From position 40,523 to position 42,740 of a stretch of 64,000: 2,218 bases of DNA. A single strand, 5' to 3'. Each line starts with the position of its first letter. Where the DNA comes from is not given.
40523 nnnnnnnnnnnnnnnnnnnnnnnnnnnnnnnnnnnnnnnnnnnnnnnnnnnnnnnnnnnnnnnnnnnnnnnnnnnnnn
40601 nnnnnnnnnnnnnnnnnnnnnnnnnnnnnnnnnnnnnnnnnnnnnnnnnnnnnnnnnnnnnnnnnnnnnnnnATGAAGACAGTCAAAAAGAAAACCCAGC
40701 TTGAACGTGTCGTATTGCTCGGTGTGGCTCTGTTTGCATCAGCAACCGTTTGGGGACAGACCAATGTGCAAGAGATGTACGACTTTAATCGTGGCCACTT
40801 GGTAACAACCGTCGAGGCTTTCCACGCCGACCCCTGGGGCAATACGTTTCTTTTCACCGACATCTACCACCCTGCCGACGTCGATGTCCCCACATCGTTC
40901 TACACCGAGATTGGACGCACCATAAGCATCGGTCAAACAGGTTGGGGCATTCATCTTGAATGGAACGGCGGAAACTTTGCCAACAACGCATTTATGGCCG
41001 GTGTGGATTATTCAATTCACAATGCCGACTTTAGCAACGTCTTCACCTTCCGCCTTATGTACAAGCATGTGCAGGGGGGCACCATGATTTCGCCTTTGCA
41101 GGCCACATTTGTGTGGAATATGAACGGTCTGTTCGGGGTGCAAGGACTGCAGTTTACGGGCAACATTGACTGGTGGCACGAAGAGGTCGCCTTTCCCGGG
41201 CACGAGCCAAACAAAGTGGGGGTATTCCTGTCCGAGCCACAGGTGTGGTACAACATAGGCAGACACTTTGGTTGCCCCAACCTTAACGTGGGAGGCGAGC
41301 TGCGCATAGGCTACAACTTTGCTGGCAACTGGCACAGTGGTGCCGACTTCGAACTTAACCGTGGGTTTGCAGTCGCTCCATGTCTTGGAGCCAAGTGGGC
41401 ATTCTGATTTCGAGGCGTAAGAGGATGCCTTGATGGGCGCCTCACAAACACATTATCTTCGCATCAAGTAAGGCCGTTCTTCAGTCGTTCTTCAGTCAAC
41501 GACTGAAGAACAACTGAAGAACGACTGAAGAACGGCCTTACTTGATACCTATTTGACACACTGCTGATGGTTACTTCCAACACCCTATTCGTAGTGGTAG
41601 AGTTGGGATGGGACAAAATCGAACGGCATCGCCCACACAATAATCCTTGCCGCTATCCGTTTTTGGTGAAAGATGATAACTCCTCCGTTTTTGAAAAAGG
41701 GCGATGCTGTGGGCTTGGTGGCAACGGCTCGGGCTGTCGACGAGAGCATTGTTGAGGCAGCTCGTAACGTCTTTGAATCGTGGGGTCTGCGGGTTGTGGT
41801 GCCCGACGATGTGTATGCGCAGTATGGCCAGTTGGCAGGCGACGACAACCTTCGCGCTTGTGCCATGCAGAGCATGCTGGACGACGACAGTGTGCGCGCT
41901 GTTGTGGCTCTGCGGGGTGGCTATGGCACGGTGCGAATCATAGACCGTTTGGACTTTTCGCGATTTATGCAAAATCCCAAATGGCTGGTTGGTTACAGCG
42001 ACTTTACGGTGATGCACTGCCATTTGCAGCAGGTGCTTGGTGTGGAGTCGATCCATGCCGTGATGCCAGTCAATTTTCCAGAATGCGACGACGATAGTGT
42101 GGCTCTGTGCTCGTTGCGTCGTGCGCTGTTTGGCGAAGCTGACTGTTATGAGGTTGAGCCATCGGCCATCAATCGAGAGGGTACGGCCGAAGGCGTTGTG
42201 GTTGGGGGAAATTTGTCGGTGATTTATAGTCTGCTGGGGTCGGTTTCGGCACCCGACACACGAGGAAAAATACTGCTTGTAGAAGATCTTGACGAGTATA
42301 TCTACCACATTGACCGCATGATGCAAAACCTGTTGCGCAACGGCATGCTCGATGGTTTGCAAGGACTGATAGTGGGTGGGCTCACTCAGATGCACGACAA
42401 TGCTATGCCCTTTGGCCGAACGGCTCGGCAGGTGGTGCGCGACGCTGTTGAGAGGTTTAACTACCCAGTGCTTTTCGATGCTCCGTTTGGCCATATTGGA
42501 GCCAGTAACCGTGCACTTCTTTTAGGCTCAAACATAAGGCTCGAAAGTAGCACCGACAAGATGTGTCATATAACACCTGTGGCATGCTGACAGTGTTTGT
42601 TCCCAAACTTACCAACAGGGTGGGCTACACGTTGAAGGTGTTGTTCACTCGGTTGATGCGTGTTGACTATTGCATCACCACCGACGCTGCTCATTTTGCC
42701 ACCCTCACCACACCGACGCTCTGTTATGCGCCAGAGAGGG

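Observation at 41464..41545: Three-copy family of nested palindromic repeats built from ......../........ units (REP/MITE-like)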

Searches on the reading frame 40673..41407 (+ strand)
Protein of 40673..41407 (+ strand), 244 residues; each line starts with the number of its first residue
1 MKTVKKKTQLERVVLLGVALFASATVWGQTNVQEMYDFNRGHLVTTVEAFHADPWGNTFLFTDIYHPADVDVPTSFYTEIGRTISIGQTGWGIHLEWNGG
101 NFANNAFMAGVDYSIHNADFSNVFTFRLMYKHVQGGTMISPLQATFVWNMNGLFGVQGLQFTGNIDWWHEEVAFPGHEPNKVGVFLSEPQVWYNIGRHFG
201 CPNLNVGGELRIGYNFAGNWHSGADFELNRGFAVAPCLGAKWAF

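Call 14: search_protein_families(library=pfam, proteins=[window:40673-41407:+])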
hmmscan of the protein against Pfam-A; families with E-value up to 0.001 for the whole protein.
window:40673-41407:+ (244 aa): 1 family
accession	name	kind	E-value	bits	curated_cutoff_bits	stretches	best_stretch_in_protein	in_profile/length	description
PF16412.11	DUF5020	-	5.5e-40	137.8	36.7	1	39-244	20-212/212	Domain of unknown function (DUF5020)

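Call 25: find_encoding_contigs(protein=window:40673-41407:+, flank=10000, max_places=10)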
Protein window:40673-41407:+ (244 aa): 3 contigs read that carry it; 1 place shown.
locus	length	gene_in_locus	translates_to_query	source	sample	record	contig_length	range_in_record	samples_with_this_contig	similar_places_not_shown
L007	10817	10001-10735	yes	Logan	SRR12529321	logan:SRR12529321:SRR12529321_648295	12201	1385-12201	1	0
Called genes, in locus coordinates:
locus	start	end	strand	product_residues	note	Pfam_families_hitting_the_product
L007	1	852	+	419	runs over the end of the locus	PF00890:FAD_binding_2, PF01266:DAO, PF01494:FAD_binding_3 (weak), PF03486:HI0933_like, PF07992:Pyr_redox_2, PF12831:FAD_oxidored, PF13450:NAD_binding_8 (weak), PF22780:HI0933_like_1st, +1 more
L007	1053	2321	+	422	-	PF13421:Band_7_1, PF01145:Band_7 (weak), PF12773:DZR, PF13240:Zn_Ribbon_1 (weak), PF12773:DZR, PF13240:Zn_Ribbon_1, PF13248:Zn_ribbon_3 (weak), PF13240:Zn_Ribbon_1 (weak), +5 more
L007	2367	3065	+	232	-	-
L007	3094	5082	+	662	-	-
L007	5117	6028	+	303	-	-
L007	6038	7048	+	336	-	-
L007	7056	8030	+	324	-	-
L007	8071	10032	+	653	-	PF00270:DEAD (weak), PF13086:AAA_11, PF13245:AAA_19, PF13604:AAA_30, PF01443:Viral_helicase1 (faint), PF13086:AAA_11, PF13087:AAA_12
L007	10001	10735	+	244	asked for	PF16412:DUF5020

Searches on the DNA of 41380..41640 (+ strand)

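Call 40: search_rna_families(source=window, start=41380, end=41640, threshold=evalue, max_evalue=10)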
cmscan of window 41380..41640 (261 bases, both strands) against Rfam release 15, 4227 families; matches with E-value up to 10: 8.
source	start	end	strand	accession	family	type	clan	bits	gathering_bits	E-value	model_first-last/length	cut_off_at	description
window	41483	41513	-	RF03462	mir-4677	Gene; miRNA;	-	28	80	0.00047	1-59/59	no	mir-4677 microRNA precursor family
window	41472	41536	+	RF00653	mir-22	Gene; miRNA;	-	25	48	0.00062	1-84/84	no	mir-22 microRNA precursor family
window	41465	41544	-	RF01915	mir-2238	Gene; miRNA;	-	24.8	52.2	0.0028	1-86/86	no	mir-2238 microRNA precursor family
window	41473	41537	-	RF00653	mir-22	Gene; miRNA;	-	24.7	48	0.00076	1-84/84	no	mir-22 microRNA precursor family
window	41469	41585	+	RF02321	TtnuHACA14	Gene; snRNA; snoRNA; HACA-box;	-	23.3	100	0.071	1-133/133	no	Tetrahymena snoRNA TtnuHACA14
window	41464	41545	-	RF00773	mir-298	Gene; miRNA;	-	16.5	80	0.86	1-85/85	no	mir-298 microRNA precursor family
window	41382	41435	+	RF01297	sR40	Gene; snRNA; snoRNA; CD-box;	-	14.6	50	1.2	1-61/61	no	Small nucleolar RNA sR40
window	41423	41466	+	RF00054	SNORD25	Gene; snRNA; snoRNA; CD-box;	CL00049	13.1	39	5.3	1-87/87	no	Small nucleolar RNA SNORD25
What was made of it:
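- On Any curated RNA family (Rfam 15): Around copy C there are only sub-threshold miRNA-hairpin look-alikes (call 40).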

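Call 78: search_dna_similar(query=window:41448-41565:+, collection=plasmids, mode=distant, max_evalue=0.001, max_rows=10)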
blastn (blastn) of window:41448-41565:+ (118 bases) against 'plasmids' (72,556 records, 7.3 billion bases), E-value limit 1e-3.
No match.
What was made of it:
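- Tried and rejected: PLSDB plasmids gave no match (call 78).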

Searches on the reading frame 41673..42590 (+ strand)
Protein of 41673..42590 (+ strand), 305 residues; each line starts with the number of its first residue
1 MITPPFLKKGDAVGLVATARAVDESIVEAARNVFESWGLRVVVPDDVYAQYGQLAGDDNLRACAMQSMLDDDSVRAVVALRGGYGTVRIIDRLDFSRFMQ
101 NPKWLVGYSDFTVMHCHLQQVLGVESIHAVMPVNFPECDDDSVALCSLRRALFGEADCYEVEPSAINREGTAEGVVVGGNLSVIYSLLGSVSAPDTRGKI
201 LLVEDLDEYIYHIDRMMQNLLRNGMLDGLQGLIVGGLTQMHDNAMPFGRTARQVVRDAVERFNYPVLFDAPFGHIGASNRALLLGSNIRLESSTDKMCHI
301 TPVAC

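Call 14: search_protein_families(library=pfam, proteins=[window:41673-42590:+])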
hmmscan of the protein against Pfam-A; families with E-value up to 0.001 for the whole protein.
window:41673-42590:+ (305 aa): 2 families
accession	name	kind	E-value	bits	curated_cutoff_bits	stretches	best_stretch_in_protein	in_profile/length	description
PF02016.21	Peptidase_S66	-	5.8e-34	117.3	25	1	13-129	1-121/121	LD-carboxypeptidase N-terminal domain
PF17676.7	Peptidase_S66C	-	3.9e-29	102.1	23.7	1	173-290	1-120/120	LD-carboxypeptidase C-terminal domain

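Call 15: find_encoding_contigs(protein=window:41673-42590:+, flank=10000, max_places=10)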
Protein window:41673-42590:+ (305 aa): 1 contig read that carries it; 1 place shown.
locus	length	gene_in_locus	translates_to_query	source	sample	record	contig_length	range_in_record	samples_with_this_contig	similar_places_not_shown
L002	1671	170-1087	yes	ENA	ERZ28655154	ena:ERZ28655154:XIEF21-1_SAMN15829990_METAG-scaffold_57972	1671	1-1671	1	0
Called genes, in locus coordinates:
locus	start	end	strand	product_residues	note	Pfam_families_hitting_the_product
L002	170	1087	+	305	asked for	PF02016:Peptidase_S66, PF17676:Peptidase_S66C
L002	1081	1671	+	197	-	?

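Call 30: find_homologous_proteins(query=window:41673-42590:+, max_evalue=1e-60)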
Query window:41673-42590:+ (305 aa): 7544 proteins with E <= 1e-60 among 8000 candidates; the best 120 are listed.
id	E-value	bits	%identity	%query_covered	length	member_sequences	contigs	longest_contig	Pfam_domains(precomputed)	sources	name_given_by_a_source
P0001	2.8e-197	672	100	98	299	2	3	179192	PF17676.8,PF02016.22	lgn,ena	-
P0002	6.8e-116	405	61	96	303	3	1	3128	PF17676.8,PF02016.22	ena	-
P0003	7.4e-115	402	61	98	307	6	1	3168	PF17676.8,PF02016.22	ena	-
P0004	1.4e-114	401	60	98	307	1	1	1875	PF17676.8,PF02016.22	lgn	-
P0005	1.7e-110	387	59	97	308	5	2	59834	PF17676.8,PF02016.22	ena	-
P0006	1.8e-110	387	60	98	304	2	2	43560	PF17676.8,PF02016.22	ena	-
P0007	6.9e-110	385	60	98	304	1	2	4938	PF17676.8,PF02016.22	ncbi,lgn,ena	-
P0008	1.6e-109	384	60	97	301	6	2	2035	PF17676.8,PF02016.22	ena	-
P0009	5.5e-109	382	59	98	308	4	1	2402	PF17676.8,PF02016.22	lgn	-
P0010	8.1e-109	382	60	97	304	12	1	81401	PF17676.8,PF02016.22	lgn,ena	-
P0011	8.2e-109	382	60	96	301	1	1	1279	PF17676.8,PF02016.22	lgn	-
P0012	1.2e-108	381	60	96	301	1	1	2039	PF17676.8,PF02016.22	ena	-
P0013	1.5e-108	381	58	98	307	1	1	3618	PF17676.8,PF02016.22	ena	-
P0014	2.1e-108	381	60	98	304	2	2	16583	PF17676.8,PF02016.22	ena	-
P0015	2.3e-108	380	60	96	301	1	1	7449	PF17676.8,PF02016.22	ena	-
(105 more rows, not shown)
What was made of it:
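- Tried and rejected: Close relatives for empty-site comparison are therefore missing (call 30).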

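Call 31: find_encoding_contigs(protein=P0001, flank=10000, max_places=10)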
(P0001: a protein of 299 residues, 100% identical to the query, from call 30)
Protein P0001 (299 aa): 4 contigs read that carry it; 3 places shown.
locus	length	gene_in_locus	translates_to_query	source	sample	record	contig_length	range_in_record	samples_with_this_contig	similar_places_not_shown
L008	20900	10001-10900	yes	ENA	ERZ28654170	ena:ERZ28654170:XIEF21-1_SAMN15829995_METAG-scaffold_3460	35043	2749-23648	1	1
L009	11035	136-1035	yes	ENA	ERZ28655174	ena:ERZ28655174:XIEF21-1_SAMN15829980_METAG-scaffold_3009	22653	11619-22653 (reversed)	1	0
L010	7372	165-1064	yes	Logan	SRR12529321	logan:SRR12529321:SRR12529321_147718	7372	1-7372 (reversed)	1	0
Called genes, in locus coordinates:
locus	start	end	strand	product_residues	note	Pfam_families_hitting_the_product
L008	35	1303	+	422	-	PF13421:Band_7_1, PF01145:Band_7 (weak), PF12773:DZR, PF13240:Zn_Ribbon_1 (weak), PF12773:DZR, PF13240:Zn_Ribbon_1, PF13248:Zn_ribbon_3 (weak), PF13240:Zn_Ribbon_1 (weak), +5 more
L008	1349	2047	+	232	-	-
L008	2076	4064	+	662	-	-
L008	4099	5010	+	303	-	-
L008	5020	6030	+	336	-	-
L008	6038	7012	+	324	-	-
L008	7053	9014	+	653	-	PF00270:DEAD (weak), PF13086:AAA_11, PF13245:AAA_19, PF13604:AAA_30, PF01443:Viral_helicase1 (faint), PF13086:AAA_11, PF13087:AAA_12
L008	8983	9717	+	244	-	PF16412:DUF5020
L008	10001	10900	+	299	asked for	PF02016:Peptidase_S66, PF17676:Peptidase_S66C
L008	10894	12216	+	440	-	PF23019:DUF7033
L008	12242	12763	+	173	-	PF13419:HAD_2 (faint), PF00702:Hydrolase (weak), PF08282:Hydrolase_3 (weak)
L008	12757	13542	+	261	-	PF03330:DPBB_1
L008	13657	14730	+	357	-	PF11751:PorP_SprF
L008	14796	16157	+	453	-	PF03781:FGE-sulfatase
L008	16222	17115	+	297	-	PF22827:GldL_N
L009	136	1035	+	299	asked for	PF02016:Peptidase_S66, PF17676:Peptidase_S66C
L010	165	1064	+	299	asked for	PF02016:Peptidase_S66, PF17676:Peptidase_S66C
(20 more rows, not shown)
